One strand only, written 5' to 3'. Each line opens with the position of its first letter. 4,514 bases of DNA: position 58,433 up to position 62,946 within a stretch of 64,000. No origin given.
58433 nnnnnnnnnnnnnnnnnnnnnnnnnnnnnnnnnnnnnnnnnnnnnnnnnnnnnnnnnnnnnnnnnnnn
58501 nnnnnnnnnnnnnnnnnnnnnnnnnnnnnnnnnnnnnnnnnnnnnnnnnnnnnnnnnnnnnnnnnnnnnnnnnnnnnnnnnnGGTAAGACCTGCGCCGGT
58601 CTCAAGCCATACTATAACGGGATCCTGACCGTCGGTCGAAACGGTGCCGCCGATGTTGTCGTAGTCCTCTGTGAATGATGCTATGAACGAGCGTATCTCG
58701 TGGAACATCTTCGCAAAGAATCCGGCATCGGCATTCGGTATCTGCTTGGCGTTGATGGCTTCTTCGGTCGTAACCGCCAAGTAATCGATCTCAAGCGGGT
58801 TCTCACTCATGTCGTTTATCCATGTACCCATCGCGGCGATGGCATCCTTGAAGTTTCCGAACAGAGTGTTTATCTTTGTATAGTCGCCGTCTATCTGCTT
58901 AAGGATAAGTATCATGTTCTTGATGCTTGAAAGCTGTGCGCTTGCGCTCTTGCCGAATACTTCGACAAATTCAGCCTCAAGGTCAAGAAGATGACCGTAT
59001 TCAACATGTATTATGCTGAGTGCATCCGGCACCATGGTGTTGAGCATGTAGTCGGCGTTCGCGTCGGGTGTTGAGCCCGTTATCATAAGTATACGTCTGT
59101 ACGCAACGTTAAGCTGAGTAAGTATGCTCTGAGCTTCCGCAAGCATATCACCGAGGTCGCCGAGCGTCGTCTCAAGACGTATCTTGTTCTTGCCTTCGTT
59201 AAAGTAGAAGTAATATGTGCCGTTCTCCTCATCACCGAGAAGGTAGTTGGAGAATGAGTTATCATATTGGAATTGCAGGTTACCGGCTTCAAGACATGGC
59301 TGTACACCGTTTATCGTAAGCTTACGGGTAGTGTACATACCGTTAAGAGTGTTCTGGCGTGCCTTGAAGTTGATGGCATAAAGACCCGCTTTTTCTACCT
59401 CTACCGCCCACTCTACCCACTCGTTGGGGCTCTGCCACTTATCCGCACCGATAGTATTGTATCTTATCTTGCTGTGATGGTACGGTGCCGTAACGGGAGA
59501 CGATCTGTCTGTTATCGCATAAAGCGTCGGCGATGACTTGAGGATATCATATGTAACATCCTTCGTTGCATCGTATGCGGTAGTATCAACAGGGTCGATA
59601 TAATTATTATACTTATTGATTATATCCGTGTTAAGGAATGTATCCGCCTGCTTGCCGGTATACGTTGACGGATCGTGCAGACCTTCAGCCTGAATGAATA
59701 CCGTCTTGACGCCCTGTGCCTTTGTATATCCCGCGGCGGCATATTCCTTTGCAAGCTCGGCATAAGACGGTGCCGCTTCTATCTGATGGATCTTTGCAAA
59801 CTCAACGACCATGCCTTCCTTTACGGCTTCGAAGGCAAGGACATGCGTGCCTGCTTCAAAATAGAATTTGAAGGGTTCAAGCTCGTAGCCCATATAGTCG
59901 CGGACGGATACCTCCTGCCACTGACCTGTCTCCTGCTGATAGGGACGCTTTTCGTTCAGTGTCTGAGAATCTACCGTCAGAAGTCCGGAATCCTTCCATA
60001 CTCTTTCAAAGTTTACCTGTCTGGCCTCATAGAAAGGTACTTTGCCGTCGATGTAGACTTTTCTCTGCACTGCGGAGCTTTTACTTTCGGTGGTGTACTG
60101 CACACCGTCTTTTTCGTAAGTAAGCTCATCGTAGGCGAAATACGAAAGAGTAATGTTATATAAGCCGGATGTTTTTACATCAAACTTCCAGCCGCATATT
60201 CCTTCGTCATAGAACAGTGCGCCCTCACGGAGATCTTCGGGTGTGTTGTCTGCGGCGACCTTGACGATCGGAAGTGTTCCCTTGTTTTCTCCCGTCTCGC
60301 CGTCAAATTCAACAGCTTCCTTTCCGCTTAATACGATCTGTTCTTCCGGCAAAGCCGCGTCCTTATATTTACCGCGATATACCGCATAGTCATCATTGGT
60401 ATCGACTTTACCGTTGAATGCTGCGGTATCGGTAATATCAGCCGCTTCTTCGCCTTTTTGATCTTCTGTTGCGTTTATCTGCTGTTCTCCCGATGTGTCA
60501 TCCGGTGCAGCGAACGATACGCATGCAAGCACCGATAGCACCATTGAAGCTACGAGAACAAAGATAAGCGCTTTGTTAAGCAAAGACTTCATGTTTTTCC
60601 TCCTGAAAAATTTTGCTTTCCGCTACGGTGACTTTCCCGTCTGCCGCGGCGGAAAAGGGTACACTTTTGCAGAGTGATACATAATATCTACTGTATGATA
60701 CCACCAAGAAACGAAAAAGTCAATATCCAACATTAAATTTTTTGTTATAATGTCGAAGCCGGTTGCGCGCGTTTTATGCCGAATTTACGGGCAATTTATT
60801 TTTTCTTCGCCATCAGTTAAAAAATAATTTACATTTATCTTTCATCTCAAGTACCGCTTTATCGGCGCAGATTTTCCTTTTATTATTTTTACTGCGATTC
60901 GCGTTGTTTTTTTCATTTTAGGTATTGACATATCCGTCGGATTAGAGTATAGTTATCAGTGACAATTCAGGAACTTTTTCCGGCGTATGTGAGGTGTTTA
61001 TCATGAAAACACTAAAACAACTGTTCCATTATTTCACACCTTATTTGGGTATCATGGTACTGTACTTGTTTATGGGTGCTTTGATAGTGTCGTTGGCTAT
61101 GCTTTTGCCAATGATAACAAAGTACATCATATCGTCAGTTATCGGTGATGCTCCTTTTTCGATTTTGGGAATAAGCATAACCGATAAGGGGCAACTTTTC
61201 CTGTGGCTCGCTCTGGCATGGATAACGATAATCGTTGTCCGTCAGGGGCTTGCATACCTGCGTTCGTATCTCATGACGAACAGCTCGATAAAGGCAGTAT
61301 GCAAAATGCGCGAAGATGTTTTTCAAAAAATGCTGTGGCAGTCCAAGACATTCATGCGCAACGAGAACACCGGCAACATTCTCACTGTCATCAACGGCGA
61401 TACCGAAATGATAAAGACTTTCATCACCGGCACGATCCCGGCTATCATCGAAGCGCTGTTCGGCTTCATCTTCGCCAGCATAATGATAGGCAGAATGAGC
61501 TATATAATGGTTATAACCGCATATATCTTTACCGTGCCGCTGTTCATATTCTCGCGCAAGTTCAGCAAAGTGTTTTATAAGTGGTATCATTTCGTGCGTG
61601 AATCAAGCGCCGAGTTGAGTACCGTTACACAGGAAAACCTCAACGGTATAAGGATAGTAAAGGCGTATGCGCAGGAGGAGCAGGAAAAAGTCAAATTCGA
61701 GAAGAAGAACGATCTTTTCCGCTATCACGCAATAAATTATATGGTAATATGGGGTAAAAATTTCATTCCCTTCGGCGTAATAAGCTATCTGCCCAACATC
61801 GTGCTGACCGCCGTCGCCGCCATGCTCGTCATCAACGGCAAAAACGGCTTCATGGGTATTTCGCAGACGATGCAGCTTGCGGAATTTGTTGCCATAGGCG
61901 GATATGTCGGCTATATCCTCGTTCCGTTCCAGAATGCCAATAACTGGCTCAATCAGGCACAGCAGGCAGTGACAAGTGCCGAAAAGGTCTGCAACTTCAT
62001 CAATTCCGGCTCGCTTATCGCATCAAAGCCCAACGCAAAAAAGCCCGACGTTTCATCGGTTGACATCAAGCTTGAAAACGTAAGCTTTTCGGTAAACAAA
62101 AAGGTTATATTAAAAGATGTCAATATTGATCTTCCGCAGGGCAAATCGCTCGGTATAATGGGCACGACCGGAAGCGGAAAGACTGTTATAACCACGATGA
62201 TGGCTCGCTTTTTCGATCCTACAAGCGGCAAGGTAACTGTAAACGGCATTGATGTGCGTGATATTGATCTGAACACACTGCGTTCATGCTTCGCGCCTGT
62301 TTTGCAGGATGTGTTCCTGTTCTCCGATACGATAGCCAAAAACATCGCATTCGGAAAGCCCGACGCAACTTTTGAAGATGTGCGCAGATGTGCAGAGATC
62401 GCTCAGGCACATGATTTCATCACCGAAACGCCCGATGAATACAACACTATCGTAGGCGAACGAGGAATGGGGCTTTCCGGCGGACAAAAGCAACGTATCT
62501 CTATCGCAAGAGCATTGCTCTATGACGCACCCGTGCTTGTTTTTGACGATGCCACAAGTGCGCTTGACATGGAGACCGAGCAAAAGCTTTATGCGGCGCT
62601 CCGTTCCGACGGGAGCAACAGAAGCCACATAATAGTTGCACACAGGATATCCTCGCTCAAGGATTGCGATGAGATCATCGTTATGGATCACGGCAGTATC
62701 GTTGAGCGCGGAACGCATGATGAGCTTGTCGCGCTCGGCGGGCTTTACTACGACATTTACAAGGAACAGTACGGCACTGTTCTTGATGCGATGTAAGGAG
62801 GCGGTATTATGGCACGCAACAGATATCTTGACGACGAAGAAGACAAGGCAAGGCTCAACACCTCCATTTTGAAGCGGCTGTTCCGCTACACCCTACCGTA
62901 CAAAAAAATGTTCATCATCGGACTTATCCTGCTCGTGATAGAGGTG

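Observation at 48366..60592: Atypical ABC importer locus: giant binding protein, two permease pairs, no ATPase, plus NHL-repeat, Yip1-like and 904-aa lipoprotein genes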

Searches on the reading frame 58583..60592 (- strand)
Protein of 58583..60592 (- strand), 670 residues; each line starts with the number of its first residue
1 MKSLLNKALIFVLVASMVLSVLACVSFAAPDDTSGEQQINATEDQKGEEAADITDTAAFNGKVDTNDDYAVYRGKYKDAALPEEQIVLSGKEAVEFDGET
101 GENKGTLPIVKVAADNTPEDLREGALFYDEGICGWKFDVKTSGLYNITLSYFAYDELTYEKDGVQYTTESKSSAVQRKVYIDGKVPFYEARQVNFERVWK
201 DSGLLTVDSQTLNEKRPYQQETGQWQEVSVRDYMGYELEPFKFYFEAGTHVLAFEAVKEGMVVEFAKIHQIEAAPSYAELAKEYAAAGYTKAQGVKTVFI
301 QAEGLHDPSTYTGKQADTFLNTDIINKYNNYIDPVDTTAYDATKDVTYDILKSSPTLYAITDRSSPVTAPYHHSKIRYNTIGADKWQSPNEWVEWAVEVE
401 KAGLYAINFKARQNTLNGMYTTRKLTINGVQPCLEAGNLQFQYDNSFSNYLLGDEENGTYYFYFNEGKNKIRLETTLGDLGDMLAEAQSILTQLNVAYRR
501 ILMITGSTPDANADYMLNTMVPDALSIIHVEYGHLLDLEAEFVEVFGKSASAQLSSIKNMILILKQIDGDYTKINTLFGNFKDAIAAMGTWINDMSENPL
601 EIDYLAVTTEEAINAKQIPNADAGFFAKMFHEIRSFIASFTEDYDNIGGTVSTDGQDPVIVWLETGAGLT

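Call 33: find_homologous_proteins(query=window:58583-60592:-, max_evalue=0.001)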
Query window:58583-60592:- (670 aa): 83 proteins with E <= 0.001 among 8000 candidates.
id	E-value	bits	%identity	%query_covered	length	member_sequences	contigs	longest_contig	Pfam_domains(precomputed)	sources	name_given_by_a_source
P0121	0.0e+0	1385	89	100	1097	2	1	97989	-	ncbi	-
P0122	0.0e+0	1110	72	100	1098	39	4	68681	PF13416.12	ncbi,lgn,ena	-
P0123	0.0e+0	1097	72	100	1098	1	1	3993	-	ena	-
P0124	0.0e+0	1090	71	100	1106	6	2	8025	-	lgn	-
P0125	0.0e+0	1077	71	100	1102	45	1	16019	PF01547.31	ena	-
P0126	0.0e+0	1071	70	100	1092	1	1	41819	PF13416.12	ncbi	-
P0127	4.1e-286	969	63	100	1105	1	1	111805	-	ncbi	-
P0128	3.9e-284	962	63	100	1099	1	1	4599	-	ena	-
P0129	1.7e-283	960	63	100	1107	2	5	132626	PF13416.12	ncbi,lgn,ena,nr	ncbi:MAG: extracellular solute-binding protein [Clostridia bacterium]|nr:extracellular solute-bindin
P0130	3.0e-282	956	64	100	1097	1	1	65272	PF13416.12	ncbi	-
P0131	3.7e-281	953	63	100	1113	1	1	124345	-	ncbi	-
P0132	6.7e-281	952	63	100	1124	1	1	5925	PF13416.12,PF01547.31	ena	-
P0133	2.4e-279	947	62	100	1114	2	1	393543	-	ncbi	-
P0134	2.9e-279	946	63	100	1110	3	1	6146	-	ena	-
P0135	7.8e-278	942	63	100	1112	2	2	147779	-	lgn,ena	-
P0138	1.6e-272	924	59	100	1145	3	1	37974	PF13416.12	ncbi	-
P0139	1.8e-271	921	60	100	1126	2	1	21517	PF01547.31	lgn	-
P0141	1.7e-270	917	57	100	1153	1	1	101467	PF13416.12,PF01547.31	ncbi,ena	-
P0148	2.7e-192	659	49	100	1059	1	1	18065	PF13416.12,PF01547.31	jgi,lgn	-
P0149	1.5e-191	657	48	100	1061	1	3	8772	PF01547.31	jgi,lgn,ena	-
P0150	9.8e-186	637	47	100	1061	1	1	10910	PF13416.12,PF01547.31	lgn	-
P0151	1.7e-137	478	39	100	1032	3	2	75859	PF13416.12,PF01547.31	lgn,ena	-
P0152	2.7e-137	477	39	100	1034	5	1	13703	PF13416.12,PF01547.31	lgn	-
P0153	1.8e-135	471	39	100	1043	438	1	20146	PF13416.12,PF01547.31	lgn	-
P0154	4.1e-127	444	74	41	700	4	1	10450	PF13416.12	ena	-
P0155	3.3e-119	418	38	90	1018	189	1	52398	PF13416.12,PF01547.31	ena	-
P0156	2.2e-100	355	32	98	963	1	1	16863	PF13416.12,PF01547.31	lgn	-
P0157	6.2e-99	351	33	99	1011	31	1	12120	PF13416.12,PF01547.31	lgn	-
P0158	6.3e-96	341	32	99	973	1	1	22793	PF13416.12,PF01547.31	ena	-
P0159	1.1e-95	340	32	99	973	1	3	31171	PF13416.12,PF01547.31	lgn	-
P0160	4.0e-88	315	35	81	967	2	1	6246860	PF13416.12,PF01547.31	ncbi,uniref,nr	ncbi:extracellular solute-binding protein [Vallitalea pronyensis]|uniref:Extracellular solute-bindin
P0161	1.1e-85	307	33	91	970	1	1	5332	PF01547.31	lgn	-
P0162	1.8e-85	306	34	82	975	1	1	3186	PF13416.12,PF01547.31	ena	-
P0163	1.3e-84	303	33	88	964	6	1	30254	PF13416.12,PF01547.31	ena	-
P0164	1.7e-83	300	33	81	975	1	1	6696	PF13416.12,PF01547.31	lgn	-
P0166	1.9e-81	293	29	95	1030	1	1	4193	PF13416.12,PF01547.31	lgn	-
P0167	7.6e-80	288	34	81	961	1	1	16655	PF13416.12,PF01547.31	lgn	-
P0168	9.8e-80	287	30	99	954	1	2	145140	PF13416.12,PF01547.31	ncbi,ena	-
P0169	1.0e-79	287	31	97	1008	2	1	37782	PF13416.12,PF01547.31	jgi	jgi:ABC-type glycerol-3-phosphate transport system substrate-binding protein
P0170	4.4e-77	278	31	89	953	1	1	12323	PF01547.31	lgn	-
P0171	5.0e-74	268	30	99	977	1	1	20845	PF13416.12,PF01547.31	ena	-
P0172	5.1e-73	265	29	98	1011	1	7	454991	PF13416.12,PF01547.31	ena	-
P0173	8.0e-73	264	31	91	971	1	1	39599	PF13416.12,PF01547.31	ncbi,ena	-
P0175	1.2e-71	261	31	80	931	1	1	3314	PF01547.31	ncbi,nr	ncbi:MAG: extracellular solute-binding protein, partial [Clostridia bacterium]|nr:extracellular solu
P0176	1.7e-71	260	36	61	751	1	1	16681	PF13416.12,PF01547.31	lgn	-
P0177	2.2e-71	260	30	89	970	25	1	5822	PF13416.12,PF01547.31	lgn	-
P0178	5.8e-68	248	29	87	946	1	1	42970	PF13416.12,PF01547.31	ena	-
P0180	1.9e-64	237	29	80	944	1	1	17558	PF13416.12,PF01547.31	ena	-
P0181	3.9e-64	236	29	80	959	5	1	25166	PF13416.12,PF01547.31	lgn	-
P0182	7.8e-63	231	29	96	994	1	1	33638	PF13416.12,PF01547.31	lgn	-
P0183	9.9e-62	228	29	81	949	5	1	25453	PF13416.12,PF01547.31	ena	-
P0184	2.1e-60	223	29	79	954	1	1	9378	PF13416.12,PF01547.31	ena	-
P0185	6.7e-59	218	28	82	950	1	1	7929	PF13416.12,PF01547.31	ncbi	ncbi:MAG: extracellular solute-binding protein, partial [Acholeplasma sp.]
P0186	1.1e-58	218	28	82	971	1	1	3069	PF13416.12,PF01547.31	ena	-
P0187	1.6e-58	217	28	82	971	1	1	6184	PF13416.12,PF01547.31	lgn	-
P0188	1.7e-58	217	28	82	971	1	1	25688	PF13416.12,PF01547.31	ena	-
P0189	1.7e-58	217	28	82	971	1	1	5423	PF13416.12,PF01547.31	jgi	-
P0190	1.7e-58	217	28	82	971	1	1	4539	PF13416.12,PF01547.31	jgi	-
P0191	2.0e-58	217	29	81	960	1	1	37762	PF13416.12,PF01547.31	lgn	-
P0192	2.3e-57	213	28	77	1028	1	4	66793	PF13416.12,PF16990.12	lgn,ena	-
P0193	2.5e-53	200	26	90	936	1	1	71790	PF13416.12,PF01547.31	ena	-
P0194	1.2e-51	194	28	99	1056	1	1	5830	PF13416.12,PF16990.12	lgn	-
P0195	3.3e-49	186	27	79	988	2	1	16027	PF13416.12,PF01547.31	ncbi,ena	-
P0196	2.1e-44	170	26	88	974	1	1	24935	PF13416.12,PF25275.2,PF01547.31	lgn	-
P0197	3.4e-37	147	24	79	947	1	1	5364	PF13416.12,PF01547.31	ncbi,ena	-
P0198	3.7e-37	147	25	76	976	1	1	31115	PF01547.31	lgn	-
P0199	5.1e-19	87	22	81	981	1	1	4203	PF13416.12,PF01547.31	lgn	-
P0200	2.2e-10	58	22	95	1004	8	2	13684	PF13416.12,PF01547.31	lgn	-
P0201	1.8e-7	48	19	70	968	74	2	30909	PF13416.12,PF01547.31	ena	-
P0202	7.2e-6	43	21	79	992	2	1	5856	PF13416.12,PF01547.31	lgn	-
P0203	6.8e-5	40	21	75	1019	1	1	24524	PF13416.12,PF01547.31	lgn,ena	-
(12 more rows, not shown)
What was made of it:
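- On CUT1-type (type I) ABC sugar importer: Homologues carry PF01547/PF13416 (call 33).
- On CBM35 / CBM6 carbohydrate-binding modules: Two homologues carry a precomputed PF16990 hit (call 33).
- Two homologues carry a precomputed Pfam CBM_35 hit (call 33).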

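Call 41: predict_structure(alignment_id=A2)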
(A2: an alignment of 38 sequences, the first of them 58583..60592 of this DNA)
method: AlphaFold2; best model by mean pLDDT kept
length: 670 residues; sequences in the alignment: 38
mean_pLDDT: 84.6   pTM: 0.81
mean pLDDT of the five models: 84.6, 84.4, 83.6, 83.0, 82.5
residues with pLDDT >= 90: 416; 70-90: 158; 50-70: 21; < 50: 75
segments of 3 or more residues with pLDDT < 50: 22-57, 325-332, 645-670
pLDDT, mean of each block of 10 residues (from residue 1): 69 73 39 27 25 49 85 94 96 93 92 89 94 96 97 93 91 92 94 94 87 89 94 91 97 95 97 95 97 92 87 83 51 53 78 94 88 90 92 94 97 90 95 95 93 94 95 94 92 94 91 90 95 96 90 90 94 91 94 91 95 90 88 83 50 40 32
secondary structure, 60 per line:
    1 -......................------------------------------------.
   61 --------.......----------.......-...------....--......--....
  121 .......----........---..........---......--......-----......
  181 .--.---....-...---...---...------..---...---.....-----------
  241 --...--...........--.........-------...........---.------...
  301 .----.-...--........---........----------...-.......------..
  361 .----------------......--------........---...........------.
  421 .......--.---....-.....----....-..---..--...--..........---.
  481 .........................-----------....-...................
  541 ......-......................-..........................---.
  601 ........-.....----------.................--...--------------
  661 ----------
elements in order: H2-23 H69-75 E86-89 E94-96 E103-106 E109-114 E117-127 E132-139 E143-152 E156-161 E164-169 E175-181 H188-191 E193-195 E199-201 E205-207 E219-221 E225-229 E243-245 E248-258 E261-269 H277-287 E298-301 H313-320 H324-331 H346-349 E350-352 E359-361 E378-383 E392-399 E403-413 E420-427 H434-437 E439-443 E448-451 E462-464 E467-476 H480-505 H517-520 H522-546 H548-569 H571-596 E600-608 H610-614 H625-641
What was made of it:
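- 58805..59155 (-): Long-helix bundle (about residues 480-596) between the CBM-like modules and the SBP domain; probable spacer. call 41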

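Call 44: fold_search(model_id=the predicted structure, library=pdb)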
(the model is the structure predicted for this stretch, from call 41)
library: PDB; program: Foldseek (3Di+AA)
matches with E <= 10: 821; with E <= 0.001: 49
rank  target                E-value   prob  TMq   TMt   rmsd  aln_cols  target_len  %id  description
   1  5x7o_A                2.6e-07  1.00  0.15  0.08  17.6       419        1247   10  Crystal structure of Paenibacillus sp. 598K alpha-1,6-glucosyltransferase (released 2017-07-26)
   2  5x7g                  3.6e-06  0.99  0.14  0.14  23.8       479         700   10  Crystal Structure of Paenibacillus sp. 598K cycloisomaltooligosaccharide glucanotransferase (released 2017-04-26)
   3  3wnl_A                4.5e-06  0.99  0.14  0.14  23.5       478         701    9  D308A mutant of Bacillus circulans T-3040 cycloisomaltooligosaccharide glucanotransferase complexed with isomaltohexao (released 2014-02-05)
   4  4qaw_E                8.3e-06  1.00  0.15  0.19  18.6       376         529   11  Structure of modular Xyn30D from Paenibacillus barcinonensis (released 2014-10-08)
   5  4qaw_A                9.8e-06  1.00  0.15  0.18  18.2       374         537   11  Structure of modular Xyn30D from Paenibacillus barcinonensis (released 2014-10-08)
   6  4qaw_C                1.0e-05  1.00  0.16  0.20  18.6       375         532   11  Structure of modular Xyn30D from Paenibacillus barcinonensis (released 2014-10-08)
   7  4qaw_D                1.2e-05  1.00  0.16  0.19  18.8       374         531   11  Structure of modular Xyn30D from Paenibacillus barcinonensis (released 2014-10-08)
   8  3wnk                  1.3e-05  0.99  0.15  0.14  22.5       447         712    9  Crystal Structure of Bacillus circulans T-3040 cycloisomaltooligosaccharide glucanotransferase (released 2014-02-05)
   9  3wnn_A                1.3e-05  0.99  0.14  0.14  22.3       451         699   10  D308A mutant of Bacillus circulans T-3040 cycloisomaltooligosaccharide glucanotransferase complexed with isomaltooctao (released 2014-02-05)
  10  4qaw_H                1.4e-05  1.00  0.15  0.19  18.6       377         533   12  Structure of modular Xyn30D from Paenibacillus barcinonensis (released 2014-10-08)
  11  3wnp_A                1.4e-05  0.99  0.14  0.14  21.9       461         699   10  D308A, F268V, D469Y, A513V, and Y515S quintuple mutant of Bacillus circulans T-3040 cycloisomaltooligosaccharide gluca (released 2014-02-05)
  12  3wnn_B                1.9e-05  0.99  0.15  0.14  22.5       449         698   10  D308A mutant of Bacillus circulans T-3040 cycloisomaltooligosaccharide glucanotransferase complexed with isomaltooctao (released 2014-02-05)
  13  9ju0_AAA              2.8e-05  0.80  0.12  0.10  20.8       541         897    9  C-terminally truncated dextran dextrinase bound with acarbose (released 2025-09-03)
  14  4qaw_B                3.5e-05  1.00  0.15  0.19  18.7       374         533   11  Structure of modular Xyn30D from Paenibacillus barcinonensis (released 2014-10-08)
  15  9ju0_CCC              3.9e-05  0.80  0.13  0.10  21.0       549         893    9  C-terminally truncated dextran dextrinase bound with acarbose (released 2025-09-03)
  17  2w1w_B                6.8e-05  1.00  0.15  0.67   8.8       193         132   11  Native structure of a family 35 carbohydrate binding module from Clostridium thermocellum (released 2009-01-20)
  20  7ehg_A                8.9e-05  1.00  0.15  0.63   7.7       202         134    8  Crystal Structure of MiXBM (released 2022-03-30)
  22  2cdp_D                1.0e-04  1.00  0.14  0.56   6.7       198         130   10  Structure of a CBM6 in complex with neoagarohexaose (released 2006-02-08)
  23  7ehg_B                1.1e-04  1.00  0.15  0.64   7.7       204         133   10  Crystal Structure of MiXBM (released 2022-03-30)
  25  2w47_A                1.6e-04  1.00  0.16  0.67   8.6       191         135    9  Clostridium thermocellum CBM35 in complex with delta-4,5- anhydrogalacturonic acid (released 2009-01-27)
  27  7ehg_C                1.6e-04  1.00  0.15  0.61   5.9       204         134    9  Crystal Structure of MiXBM (released 2022-03-30)
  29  7ehg_F                2.7e-04  1.00  0.15  0.62   5.8       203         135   10  Crystal Structure of MiXBM (released 2022-03-30)
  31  2w1w_A                2.9e-04  1.00  0.15  0.69   8.4       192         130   10  Native structure of a family 35 carbohydrate binding module from Clostridium thermocellum (released 2009-01-20)
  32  7ehg_E                3.0e-04  1.00  0.15  0.61   6.0       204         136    9  Crystal Structure of MiXBM (released 2022-03-30)
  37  7ehg_G                4.0e-04  1.00  0.15  0.63   7.7       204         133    9  Crystal Structure of MiXBM (released 2022-03-30)
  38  2cdp_A                4.0e-04  1.00  0.11  0.44   9.0       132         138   15  Structure of a CBM6 in complex with neoagarohexaose (released 2006-02-08)
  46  2vzp_B                6.9e-04  1.00  0.13  0.63   3.0       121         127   16  Atomic Resolution Structure of the C-terminal CBM35 from Amycolatopsis orientalis exo-chitosanase CsxA (released 2009-01-13)
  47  2cdp_B                6.9e-04  1.00  0.14  0.62  10.8       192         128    9  Structure of a CBM6 in complex with neoagarohexaose (released 2006-02-08)
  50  2vzp_A                1.1e-03  1.00  0.13  0.64   2.9       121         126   16  Atomic Resolution Structure of the C-terminal CBM35 from Amycolatopsis orientalis exo-chitosanase CsxA (released 2009-01-13)
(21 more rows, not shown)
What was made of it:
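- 59783..60415 (-): First beta-sandwich module of the 1098-aa protein (about residues 60-270), CBM35/CBM6-like. AF2 model pLDDT 84.6 (call 41); Foldseek hits to CBM35/CBM6 (call 44)
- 59165..59545 (-): Second beta-sandwich module (about residues 350-476), CBM35/CBM6-like. call 41, call 44
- On CBM35 / CBM6 carbohydrate-binding modules: Foldseek hits to 2w1w, 2w47, 2cdp, 7ehg, 2vzp and CBM35-bearing enzymes (E 3e-7 to 1e-3, target TM 0.55-0.69) (call 44).
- Its N-terminal part is two CBM35/CBM6-like sandwiches plus a helical bundle (call 41, call 44).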

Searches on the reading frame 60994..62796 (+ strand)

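Call 4: search_protein_families(library=pfam, proteins=[window:60994-62796:+], max_evalue=0.01)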
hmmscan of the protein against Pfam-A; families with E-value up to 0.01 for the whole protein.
window:60994-62796:+ (600 aa): 4 families
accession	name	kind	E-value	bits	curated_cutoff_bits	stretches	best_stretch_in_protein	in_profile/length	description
PF00664.28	ABC_membrane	-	5.8e-31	108.6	28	1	22-284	2-255/274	ABC transporter transmembrane region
PF00005.33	ABC_tran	-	1.1e-25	91.3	25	1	373-522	1-137/137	ABC transporter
PF02463.25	SMC_N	-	1.1e-06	28.7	40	1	367-564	92-211/220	RecF/RecN/SMC N terminal domain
PF20720.3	nSTAND3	-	0.0038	17.4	27.2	0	384-452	18-80/155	Novel STAND NTPase 3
